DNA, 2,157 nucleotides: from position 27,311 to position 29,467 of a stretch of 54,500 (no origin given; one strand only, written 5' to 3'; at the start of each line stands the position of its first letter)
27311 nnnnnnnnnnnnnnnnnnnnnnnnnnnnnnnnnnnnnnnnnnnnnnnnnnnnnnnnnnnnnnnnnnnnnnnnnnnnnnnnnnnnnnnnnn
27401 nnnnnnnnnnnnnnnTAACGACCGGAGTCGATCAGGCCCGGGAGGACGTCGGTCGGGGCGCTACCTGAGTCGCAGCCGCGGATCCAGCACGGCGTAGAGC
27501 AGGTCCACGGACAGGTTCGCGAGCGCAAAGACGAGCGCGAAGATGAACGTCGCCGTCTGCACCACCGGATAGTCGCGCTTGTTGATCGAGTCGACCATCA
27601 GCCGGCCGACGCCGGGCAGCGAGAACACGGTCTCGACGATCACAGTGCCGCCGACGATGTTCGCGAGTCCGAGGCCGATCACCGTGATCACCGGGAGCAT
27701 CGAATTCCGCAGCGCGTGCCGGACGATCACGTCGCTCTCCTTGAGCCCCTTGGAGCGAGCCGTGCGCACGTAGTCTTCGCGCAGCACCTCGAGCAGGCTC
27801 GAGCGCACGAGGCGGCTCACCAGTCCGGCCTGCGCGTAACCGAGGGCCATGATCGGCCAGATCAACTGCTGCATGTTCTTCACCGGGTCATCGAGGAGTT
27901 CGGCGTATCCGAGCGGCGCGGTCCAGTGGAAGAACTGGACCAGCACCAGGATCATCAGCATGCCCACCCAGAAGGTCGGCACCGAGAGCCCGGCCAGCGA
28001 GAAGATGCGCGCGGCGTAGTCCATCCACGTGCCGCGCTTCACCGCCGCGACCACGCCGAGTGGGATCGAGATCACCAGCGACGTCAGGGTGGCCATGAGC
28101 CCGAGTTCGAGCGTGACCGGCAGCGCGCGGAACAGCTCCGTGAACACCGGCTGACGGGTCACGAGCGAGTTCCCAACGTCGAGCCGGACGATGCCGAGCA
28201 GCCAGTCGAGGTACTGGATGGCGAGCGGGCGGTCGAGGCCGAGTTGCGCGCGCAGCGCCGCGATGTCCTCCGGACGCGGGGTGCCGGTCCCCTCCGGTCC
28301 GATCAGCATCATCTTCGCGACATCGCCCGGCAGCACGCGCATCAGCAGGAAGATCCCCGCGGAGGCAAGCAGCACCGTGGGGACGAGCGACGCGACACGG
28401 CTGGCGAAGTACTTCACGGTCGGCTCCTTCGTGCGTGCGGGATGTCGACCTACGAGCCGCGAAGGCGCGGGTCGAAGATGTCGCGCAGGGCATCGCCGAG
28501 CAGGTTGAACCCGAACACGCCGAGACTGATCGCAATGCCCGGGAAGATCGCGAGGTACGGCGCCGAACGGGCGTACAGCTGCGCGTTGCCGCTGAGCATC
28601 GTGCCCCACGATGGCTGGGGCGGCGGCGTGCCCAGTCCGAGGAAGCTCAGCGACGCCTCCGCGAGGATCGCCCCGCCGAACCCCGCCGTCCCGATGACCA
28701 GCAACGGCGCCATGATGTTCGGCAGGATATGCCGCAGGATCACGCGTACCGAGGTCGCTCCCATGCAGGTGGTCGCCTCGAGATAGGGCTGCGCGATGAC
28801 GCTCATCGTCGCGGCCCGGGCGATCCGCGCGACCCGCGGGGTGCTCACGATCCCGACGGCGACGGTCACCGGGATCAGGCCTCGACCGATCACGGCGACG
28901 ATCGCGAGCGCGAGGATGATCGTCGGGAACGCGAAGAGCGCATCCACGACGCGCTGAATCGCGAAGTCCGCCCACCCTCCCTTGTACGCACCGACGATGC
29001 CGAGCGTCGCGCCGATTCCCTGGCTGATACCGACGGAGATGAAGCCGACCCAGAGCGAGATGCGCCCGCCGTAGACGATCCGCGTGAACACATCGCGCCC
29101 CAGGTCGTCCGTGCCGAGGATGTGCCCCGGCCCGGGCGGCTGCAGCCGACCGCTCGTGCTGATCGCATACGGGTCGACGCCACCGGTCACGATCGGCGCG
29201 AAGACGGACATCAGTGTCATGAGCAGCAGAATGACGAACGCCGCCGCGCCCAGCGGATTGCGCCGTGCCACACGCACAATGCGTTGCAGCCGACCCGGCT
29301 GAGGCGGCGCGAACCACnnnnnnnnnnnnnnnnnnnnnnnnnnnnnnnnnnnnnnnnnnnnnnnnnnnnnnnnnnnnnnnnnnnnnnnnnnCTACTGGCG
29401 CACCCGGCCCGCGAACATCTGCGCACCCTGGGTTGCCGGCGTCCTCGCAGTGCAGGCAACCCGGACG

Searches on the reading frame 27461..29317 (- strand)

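Call 22: search_protein_families(library=pfam, proteins=[window:27461-29317:-], max_evalue=0.00001)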
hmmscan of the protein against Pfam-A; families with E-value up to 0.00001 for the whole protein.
window:27461-29317:- (618 aa): 2 families
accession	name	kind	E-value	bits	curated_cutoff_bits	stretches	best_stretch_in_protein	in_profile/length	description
PF00528.27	BPD_transp_1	-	3.8e-42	144.6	26.4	1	418-616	2-183/184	Binding-protein-dependent transport system inner membrane component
PF19300.4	BPD_transp_1_N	-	2.8e-09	37.6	23.8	1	302-404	3-112/114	Binding-prot-dependent transport system membrane comp, N-term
